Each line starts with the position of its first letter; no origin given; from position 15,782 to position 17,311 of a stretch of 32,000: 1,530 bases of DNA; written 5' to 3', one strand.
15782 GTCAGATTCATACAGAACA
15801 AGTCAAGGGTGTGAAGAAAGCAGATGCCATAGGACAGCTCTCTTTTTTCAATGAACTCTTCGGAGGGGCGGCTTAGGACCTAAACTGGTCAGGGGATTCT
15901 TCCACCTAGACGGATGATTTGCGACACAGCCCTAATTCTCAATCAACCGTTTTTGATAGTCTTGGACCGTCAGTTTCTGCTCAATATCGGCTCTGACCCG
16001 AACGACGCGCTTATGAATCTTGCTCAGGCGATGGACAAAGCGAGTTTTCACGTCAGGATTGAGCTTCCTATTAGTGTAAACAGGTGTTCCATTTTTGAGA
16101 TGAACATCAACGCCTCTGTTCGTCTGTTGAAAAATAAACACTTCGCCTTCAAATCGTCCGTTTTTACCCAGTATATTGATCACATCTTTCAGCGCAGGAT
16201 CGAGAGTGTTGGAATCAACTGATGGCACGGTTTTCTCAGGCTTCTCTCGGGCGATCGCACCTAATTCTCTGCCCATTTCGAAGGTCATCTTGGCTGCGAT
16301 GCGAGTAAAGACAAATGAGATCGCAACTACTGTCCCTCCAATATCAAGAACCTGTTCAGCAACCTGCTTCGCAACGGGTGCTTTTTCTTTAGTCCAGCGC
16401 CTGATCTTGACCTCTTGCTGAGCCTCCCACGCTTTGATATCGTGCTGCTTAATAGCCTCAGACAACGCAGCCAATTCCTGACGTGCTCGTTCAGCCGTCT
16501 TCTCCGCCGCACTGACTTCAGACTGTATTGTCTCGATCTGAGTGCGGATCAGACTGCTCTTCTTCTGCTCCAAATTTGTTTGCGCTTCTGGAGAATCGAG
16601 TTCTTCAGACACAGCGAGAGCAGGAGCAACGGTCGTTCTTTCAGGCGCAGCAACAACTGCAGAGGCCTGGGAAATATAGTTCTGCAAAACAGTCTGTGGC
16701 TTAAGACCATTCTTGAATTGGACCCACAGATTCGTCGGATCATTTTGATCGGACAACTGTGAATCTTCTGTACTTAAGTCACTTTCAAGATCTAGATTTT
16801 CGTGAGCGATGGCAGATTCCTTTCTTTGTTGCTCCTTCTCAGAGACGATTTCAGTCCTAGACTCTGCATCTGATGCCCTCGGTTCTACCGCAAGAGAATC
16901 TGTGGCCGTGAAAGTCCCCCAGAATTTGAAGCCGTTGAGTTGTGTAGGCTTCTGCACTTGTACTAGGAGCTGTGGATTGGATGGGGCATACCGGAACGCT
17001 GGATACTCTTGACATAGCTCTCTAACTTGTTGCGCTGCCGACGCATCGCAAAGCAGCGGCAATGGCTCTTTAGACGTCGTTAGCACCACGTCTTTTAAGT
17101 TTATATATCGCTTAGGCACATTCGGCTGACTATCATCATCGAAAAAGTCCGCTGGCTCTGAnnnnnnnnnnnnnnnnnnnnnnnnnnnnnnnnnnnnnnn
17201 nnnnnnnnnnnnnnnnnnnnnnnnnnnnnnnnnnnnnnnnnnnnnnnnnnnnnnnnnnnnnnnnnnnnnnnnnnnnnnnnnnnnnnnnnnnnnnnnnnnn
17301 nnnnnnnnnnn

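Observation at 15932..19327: Second cyanophycin synthetase with a dead M domain and an unassignable C-terminal module of about 410 aa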

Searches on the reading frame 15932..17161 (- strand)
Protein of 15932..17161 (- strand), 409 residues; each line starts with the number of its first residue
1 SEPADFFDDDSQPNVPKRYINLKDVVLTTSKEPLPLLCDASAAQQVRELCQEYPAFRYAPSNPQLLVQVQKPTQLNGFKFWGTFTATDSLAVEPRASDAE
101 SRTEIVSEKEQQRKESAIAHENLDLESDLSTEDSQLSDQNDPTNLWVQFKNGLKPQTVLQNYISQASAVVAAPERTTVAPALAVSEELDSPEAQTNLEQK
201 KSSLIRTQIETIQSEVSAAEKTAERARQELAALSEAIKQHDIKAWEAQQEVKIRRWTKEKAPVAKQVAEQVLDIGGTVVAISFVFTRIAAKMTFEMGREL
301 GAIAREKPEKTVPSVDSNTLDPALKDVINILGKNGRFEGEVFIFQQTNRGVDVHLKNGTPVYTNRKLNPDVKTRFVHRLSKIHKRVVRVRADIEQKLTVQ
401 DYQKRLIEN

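Call 8: search_protein_families(library=pfam, proteins=[window:15932-17161:-], max_evalue=1)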
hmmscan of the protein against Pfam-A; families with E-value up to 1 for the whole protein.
window:15932-17161:- (409 aa): 0 families

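Call 9: search_protein_families(library=ncbifam, proteins=[window:15932-17161:-], max_evalue=1)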
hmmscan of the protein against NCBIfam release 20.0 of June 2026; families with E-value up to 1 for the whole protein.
window:15932-17161:- (409 aa): 3 families
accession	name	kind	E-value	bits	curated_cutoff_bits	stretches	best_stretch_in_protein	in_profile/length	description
TIGR04211.1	SH3_and_anchor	equivalog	0.008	15.8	65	1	183-292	77-187/198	TIGR04211 family SH3 domain-containing protein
TIGR01222.1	minC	equivalog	0.07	12.9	95.25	1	171-255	34-105/226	septum site-determining protein MinC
TIGR00437.1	feoB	equivalog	0.1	11.3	315.65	1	174-304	161-279/594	ferrous iron transport protein B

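Call 10: find_homologous_proteins(query=window:15932-17161:-, max_evalue=0.001)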
Query window:15932-17161:- (409 aa): 1 proteins with E <= 0.001 among 8000 candidates.
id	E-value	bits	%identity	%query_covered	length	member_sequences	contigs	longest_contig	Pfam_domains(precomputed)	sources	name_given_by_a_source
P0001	8.6e-46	175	39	79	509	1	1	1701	-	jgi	jgi:hypothetical protein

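Call 16: find_related_loci(query=A1, collection=genome_contigs, flank=10000)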
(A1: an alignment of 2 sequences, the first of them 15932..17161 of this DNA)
Query A1 (409 aa) in genome_contigs; peptide patterns used: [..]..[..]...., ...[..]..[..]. (x = any residue, [..] = any of these).
59 stretches matched a pattern, but none encodes a relative of the query by tblastn (E <= 1e-3).

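Call 17: find_related_loci(query=A1, collection=metagenome_contigs, flank=10000)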
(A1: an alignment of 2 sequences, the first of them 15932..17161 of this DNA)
Query A1 (409 aa) in metagenome_contigs; peptide patterns used: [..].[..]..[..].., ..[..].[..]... (x = any residue, [..] = any of these).
132 stretches matched a pattern, but none encodes a relative of the query by tblastn (E <= 1e-3).

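Call 18: find_encoding_contigs(protein=P0001, flank=10000)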
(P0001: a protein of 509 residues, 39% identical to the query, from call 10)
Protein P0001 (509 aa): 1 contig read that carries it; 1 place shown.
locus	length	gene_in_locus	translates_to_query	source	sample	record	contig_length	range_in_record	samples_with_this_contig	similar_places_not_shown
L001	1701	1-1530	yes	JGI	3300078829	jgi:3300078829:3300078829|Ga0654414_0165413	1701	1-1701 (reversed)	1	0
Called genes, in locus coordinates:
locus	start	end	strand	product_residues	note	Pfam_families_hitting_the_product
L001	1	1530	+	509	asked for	?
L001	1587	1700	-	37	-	?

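Call 24: search_protein_representatives(alignment_id=A1)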
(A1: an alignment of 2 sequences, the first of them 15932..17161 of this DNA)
Query: 2 sequences, 437 profile positions. Proteins with E-value up to 0.001 (for the whole library): 31; up to 1e-10: 17; up to 1e-30: 6. The best 31 are listed.
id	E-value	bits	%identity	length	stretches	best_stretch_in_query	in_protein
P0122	2.6e-63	230.9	-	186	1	254-436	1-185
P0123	1.4e-60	221.9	-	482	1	140-431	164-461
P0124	8.0e-56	206.3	-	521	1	84-336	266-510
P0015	1.0e-37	146.6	-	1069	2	262-435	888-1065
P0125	1.7e-33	132.6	-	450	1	233-436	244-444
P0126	1.8e-31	126.0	-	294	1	217-434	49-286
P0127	3.0e-29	118.7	-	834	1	191-435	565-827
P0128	1.5e-26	109.8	-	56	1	299-353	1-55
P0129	8.7e-26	107.3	-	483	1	139-433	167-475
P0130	2.6e-25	105.7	-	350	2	292-436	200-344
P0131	7.7e-18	81.1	-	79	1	364-436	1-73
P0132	3.2e-13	65.9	-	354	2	348-429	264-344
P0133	8.0e-13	64.6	-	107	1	343-432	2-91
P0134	1.1e-12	64.2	-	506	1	210-422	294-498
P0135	1.8e-12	63.4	-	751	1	198-418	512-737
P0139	9.6e-08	47.8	-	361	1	193-428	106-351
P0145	4.2e-06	42.4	-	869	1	227-410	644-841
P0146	4.8e-06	42.2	-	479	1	347-422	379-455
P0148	9.6e-06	41.2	-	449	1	345-428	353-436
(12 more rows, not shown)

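Call 26: search_protein_families(library=pfam, proteins=[P0125, P0127, P0129, P0135, P0146, P0148, P0145, P0132, P0139, P0122], max_evalue=1)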
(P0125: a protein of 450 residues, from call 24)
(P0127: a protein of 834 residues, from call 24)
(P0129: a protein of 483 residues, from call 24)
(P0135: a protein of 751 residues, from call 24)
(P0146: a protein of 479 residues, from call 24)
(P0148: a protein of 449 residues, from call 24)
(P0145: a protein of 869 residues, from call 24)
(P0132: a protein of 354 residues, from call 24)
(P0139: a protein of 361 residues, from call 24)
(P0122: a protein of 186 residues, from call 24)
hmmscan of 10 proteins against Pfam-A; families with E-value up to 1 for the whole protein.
P0125 (450 aa): 1 family
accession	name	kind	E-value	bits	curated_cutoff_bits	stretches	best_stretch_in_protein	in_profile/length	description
PF13646.12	HEAT_2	-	0.052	14.3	27.7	0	302-331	35-64/88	HEAT repeats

P0127 (834 aa): 3 families
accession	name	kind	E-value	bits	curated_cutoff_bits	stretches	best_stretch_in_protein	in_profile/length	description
PF23817.1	DUF7188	-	0.0094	16.2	27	1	207-250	141-183/187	Family of unknown function (DUF7188)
PF06572.17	DUF1131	-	0.15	12.3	21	0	454-483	99-128/170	Protein of unknown function (DUF1131)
PF22448.1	RepB_primase_C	-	0.15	12.3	26.1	0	256-295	14-49/54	RepB DNA-primase C-terminal helical domain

P0129 (483 aa): 0 families

P0135 (751 aa): 0 families

P0146 (479 aa): 1 family
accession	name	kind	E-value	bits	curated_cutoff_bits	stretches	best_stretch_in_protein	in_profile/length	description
PF10738.15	Lpp-LpqN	-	0.046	13.6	22.4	1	85-110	18-43/174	Probable lipoprotein LpqN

P0148 (449 aa): 1 family
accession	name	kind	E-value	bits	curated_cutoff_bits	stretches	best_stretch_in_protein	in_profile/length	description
PF16811.11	TAtT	-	0.16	11.7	26.5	1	300-349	85-134/263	TRAP transporter T-component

P0145 (869 aa): 1 family
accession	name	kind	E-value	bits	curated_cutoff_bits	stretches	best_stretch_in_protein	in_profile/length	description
PF17570.7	T7-like_gp67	-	0.95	10.4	25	1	71-102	6-33/61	Bacteriophage T7-like, protein 6.7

P0132 (354 aa): 1 family
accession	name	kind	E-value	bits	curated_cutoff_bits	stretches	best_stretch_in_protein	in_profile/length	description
PF02878.22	PGM_PMM_I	-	0.17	12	22.5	0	200-219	44-63/138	Phosphoglucomutase/phosphomannomutase, alpha/beta/alpha domain I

P0139 (361 aa): 8 families
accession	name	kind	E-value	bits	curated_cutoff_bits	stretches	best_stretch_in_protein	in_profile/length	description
PF14257.11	DUF4349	-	0.0008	19.3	27.7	1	120-170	95-145/213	Domain of unknown function (DUF4349)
PF18035.6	Bap31_Bap29_C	-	0.019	15.5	30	1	141-177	2-38/52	Bap31/Bap29 cytoplasmic coiled-coil domain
PF01920.25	Prefoldin_2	-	0.03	14.7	27.6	0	137-179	59-101/106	Prefoldin subunit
PF24627.1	PUMA_CC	-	0.053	14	30.1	1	145-178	34-67/74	PUMA coiled-coil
PF14931.11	IFT20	-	0.19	12.4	27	1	133-199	12-76/119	Intraflagellar transport complex B, subunit 20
PF02050.21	FliJ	-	0.21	12.3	28.4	1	145-202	3-59/123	Flagellar FliJ protein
PF05377.16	FlaC_arch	-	0.22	12.4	27.8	1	144-175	4-35/55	Flagella accessory protein C (FlaC)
PF10234.14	Cluap1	-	0.63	9.8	25.8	1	122-181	146-206/268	Clusterin-associated protein-1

P0122 (186 aa): 1 family
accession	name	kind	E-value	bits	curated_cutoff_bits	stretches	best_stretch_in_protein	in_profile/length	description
PF20265.3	LARA_dom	-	0.13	13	27.4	1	11-49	42-79/104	ATPase, RavA, LARA domain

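Call 27: search_protein_families(library=ncbifam, proteins=[P0125, P0127, P0129, P0135, P0146, P0148, P0145, P0132, P0139, P0122], max_evalue=1)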
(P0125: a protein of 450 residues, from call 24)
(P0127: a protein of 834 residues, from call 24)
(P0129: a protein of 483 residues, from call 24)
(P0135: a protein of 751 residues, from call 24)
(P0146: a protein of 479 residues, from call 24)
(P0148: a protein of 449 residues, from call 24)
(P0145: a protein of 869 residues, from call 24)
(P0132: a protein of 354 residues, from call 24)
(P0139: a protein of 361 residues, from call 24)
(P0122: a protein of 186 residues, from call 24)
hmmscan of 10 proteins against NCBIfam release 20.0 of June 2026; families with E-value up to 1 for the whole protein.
P0125 (450 aa): 0 families

P0127 (834 aa): 1 family
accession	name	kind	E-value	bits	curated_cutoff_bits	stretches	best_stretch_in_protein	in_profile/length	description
NF047558.1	TPR_END_plus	domain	0.19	11.7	32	0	326-355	25-54/56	TPR end-of-group domain-containing protein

P0129 (483 aa): 2 families
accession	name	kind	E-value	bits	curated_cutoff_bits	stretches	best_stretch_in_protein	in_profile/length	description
NF005606.0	PRK07352.1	equivalog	0.028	14.2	137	1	251-336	55-143/175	F0F1 ATP synthase subunit B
NF047558.1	TPR_END_plus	domain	0.17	11.9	32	1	110-129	35-54/56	TPR end-of-group domain-containing protein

P0135 (751 aa): 3 families
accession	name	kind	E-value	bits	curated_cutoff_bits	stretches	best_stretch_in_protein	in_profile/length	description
NF009992.0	PRK13461.1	equivalog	0.039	13.5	127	1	592-648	52-107/159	F0F1 ATP synthase subunit B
NF006256.0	PRK08404.1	equivalog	0.16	12.2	107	1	599-659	9-71/103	V-type ATP synthase subunit H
NF010470.0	PRK13895.1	subfamily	0.78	9.4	139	1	576-663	33-120/144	conjugal transfer protein TraM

P0146 (479 aa): 1 family
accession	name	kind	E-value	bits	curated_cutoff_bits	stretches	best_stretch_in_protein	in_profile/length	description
NF033782.1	lipoprot_Omp28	subfamily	0.09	12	150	1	222-270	65-113/264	Omp28 family outer membrane lipoprotein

P0148 (449 aa): 2 families
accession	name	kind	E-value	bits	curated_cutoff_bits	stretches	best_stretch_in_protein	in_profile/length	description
NF033682.1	retention_LapA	subfamily_domain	0.035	14.3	50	1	196-262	76-134/145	retention module-containing protein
NF046100.1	RSP_2648_fam_PIN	equivalog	0.11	12.5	170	0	315-358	34-77/177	RSP_2648 family PIN domain-containing protein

P0145 (869 aa): 0 families

P0132 (354 aa): 0 families

P0139 (361 aa): 7 families
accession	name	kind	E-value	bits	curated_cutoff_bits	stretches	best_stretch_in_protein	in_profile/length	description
NF002975.0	PRK03661.1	equivalog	0.00065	19.4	212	1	179-266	3-85/164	nicotinamide-nucleotide amidase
TIGR04527.1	mycoplas_twoTM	subfamily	0.0025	17.5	125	1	142-263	63-173/248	MG_279/MG_280 family protein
NF038218.1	IcmG_DotF_IVB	equivalog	0.0026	17.5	200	1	122-213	107-195/266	type IVB secretion system protein IcmG/DotF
TIGR03185.1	DNA_S_dndD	equivalog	0.0026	16.3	245.85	1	106-216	407-511/650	DNA sulfur modification protein DndD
TIGR02473.1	flagell_FliJ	equivalog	0.13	12.7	50.45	1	146-193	19-66/141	flagellar export protein FliJ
NF041381.1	XopAC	subfamily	0.2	10.3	450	1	144-254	236-338/451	XopAC/AvrAC family type III secretion system effector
NF052504.1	sll1863_fam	domain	0.43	10.8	35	0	154-179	4-29/93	sll1863 family stress response protein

P0122 (186 aa): 0 families

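Call 33: search_solved_structures(query=window:15932-17161:-, max_evalue=10, show_alignments=0)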
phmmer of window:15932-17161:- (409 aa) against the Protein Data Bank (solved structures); distinct sequences matched with E-value up to 10: 8.
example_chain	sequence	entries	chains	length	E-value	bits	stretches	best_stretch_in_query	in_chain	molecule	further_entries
3a01_A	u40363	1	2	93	0.97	11.6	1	201-271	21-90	Homeodomain-containing protein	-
9efa_A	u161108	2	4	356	1.1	11.5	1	352-382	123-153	Phosphotriesterase-related protein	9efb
8re8_A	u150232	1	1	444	1.3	11.2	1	188-238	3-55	Aspartyl/asparaginyl beta-hydroxylase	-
8re7_A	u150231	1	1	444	1.3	11.2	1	188-238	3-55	Aspartyl/asparaginyl beta-hydroxylase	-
8re9_A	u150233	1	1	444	1.3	11.2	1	188-238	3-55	Aspartyl/asparaginyl beta-hydroxylase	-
8re5_A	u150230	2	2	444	1.3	11.2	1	188-238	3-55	Aspartyl/asparaginyl beta-hydroxylase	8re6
3etr_B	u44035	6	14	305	1.7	10.8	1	123-213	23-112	Xanthine dehydrogenase/oxidase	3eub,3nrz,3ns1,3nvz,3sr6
3nvv_B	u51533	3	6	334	1.8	10.8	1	121-213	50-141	Xanthine dehydrogenase/oxidase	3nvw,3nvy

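Call 65: find_encoding_contigs(protein=P0127, flank=8000, max_places=3)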
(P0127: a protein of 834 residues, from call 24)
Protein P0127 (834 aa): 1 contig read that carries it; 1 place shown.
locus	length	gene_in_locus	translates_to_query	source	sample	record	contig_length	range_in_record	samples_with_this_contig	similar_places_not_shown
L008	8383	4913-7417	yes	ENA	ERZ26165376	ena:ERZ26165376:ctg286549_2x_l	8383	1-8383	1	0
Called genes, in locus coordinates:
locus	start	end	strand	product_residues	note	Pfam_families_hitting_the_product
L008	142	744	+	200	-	-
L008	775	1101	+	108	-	-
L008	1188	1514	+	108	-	-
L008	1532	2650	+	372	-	-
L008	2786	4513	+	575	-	PF02534:T4SS-DNA_transf, PF10412:TrwB_AAD_bind, PF12696:TraG-D_C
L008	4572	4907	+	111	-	-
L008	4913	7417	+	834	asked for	-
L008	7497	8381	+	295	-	?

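Call 67: search_protein_families(library=pfam, proteins=[L008:142-744:+, L008:775-1101:+, L008:1188-1514:+, L008:1532-2650:+, L008:2786-4513:+, L008:4572-4907:+, L008:7497-8381:+], max_evalue=0.01)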
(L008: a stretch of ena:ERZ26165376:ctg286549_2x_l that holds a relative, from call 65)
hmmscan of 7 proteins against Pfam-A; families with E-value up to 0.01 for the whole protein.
L008:142-744:+ (200 aa): 0 families

L008:775-1101:+ (108 aa): 0 families

L008:1188-1514:+ (108 aa): 0 families

L008:1532-2650:+ (372 aa): 0 families

L008:2786-4513:+ (575 aa): 3 families
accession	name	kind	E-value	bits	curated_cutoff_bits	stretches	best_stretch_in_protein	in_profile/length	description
PF12696.13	TraG-D_C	-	3.2e-18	66.3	22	1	351-471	1-126/126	TraM recognition site of TraD and TraG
PF02534.20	T4SS-DNA_transf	-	6e-16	58.8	20.1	1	268-476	214-430/468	Type IV secretory system Conjugative DNA transfer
PF10412.15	TrwB_AAD_bind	-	1.6e-15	57.3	20.5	1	316-477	208-374/387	Type IV secretion-system coupling protein DNA-binding domain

L008:4572-4907:+ (111 aa): 0 families

L008:7497-8381:+ (295 aa): 1 family
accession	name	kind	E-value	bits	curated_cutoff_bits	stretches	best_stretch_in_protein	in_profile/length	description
PF00004.35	AAA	-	4.7e-15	56.6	21.2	1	220-291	1-72/131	ATPase family associated with various cellular activities (AAA)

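Call 68: search_dna_similar(query=P0127, collection=plasmids, mode=protein, max_rows=25, max_evalue=0.00001)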
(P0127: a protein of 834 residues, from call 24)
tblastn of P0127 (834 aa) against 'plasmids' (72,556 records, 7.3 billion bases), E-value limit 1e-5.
No match.

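Call 69: find_encoding_contigs(protein=P0135, flank=10000, max_places=3)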
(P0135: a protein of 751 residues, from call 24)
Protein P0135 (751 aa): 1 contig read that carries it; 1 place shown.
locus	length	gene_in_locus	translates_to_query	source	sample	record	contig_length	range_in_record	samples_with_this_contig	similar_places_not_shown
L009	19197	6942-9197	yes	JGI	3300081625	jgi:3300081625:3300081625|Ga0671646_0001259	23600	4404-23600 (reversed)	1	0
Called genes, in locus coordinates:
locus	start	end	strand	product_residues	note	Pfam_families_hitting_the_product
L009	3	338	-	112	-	?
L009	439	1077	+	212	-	-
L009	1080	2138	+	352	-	-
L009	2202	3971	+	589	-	PF02534:T4SS-DNA_transf, PF10412:TrwB_AAD_bind, PF12696:TraG-D_C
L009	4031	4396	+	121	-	-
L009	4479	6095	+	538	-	-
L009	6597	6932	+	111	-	-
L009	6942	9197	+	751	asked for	-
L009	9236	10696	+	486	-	PF00004:AAA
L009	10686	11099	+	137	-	-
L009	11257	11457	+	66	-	-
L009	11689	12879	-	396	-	-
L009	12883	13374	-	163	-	-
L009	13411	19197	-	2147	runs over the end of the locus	PF08751:TrwC, PF01443:Viral_helicase1 (faint), PF13245:AAA_19, PF13604:AAA_30, PF22232:TraI_hel_assoc_N, PF12965:DUF3854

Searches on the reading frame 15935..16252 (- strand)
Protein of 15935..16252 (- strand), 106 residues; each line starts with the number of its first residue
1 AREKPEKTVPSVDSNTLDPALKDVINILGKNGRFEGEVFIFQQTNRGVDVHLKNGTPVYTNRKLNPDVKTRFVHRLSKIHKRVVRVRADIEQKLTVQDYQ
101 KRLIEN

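Call 82: find_related_loci(query=A4, collection=genome_contigs, flank=10000)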
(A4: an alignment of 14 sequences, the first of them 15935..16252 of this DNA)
Query A4 (106 aa) in genome_contigs; peptide patterns used: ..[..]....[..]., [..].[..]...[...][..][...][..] (x = any residue, [..] = any of these).
101 stretches matched a pattern; 6 encode a relative of the query (tblastn E <= 1e-3); 6 distinct loci.
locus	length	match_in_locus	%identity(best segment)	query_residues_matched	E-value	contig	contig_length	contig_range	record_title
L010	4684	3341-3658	55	1-106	2e-37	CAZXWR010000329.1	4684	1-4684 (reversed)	MAG TPA_asm: uncultured bacterium isolate SRP072547_co1_397 genome assembly, contig: NODE_42640_length_4684_cov_28.28127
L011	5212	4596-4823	59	12-87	6e-28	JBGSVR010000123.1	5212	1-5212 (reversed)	MAG: Thermosynechococcaceae cyanobacterium isolate JTS-AC461 k141_2468074, whole genome shotgun sequence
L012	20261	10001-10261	55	1-87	3e-27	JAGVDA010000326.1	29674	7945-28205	MAG: Thermosynechococcus sp. WC_1 c_000000063540, whole genome shotgun sequence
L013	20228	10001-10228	58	12-87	2e-26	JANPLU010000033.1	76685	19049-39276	MAG: Acaryochloridaceae cyanobacterium VAR_48_metabat_390 VAR_48_k141_4241551, whole genome shotgun sequence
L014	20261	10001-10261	53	1-87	3e-26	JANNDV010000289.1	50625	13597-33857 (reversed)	MAG: Acaryochloridaceae cyanobacterium OTE_75_metabat_521 OTE_75_k141_3592664, whole genome shotgun sequence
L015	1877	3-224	58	33-106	5e-21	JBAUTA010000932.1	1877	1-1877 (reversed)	MAG: Kovacikia sp. isolate MFD02237_ilm_asm_bin5 k127_122845, whole genome shotgun sequence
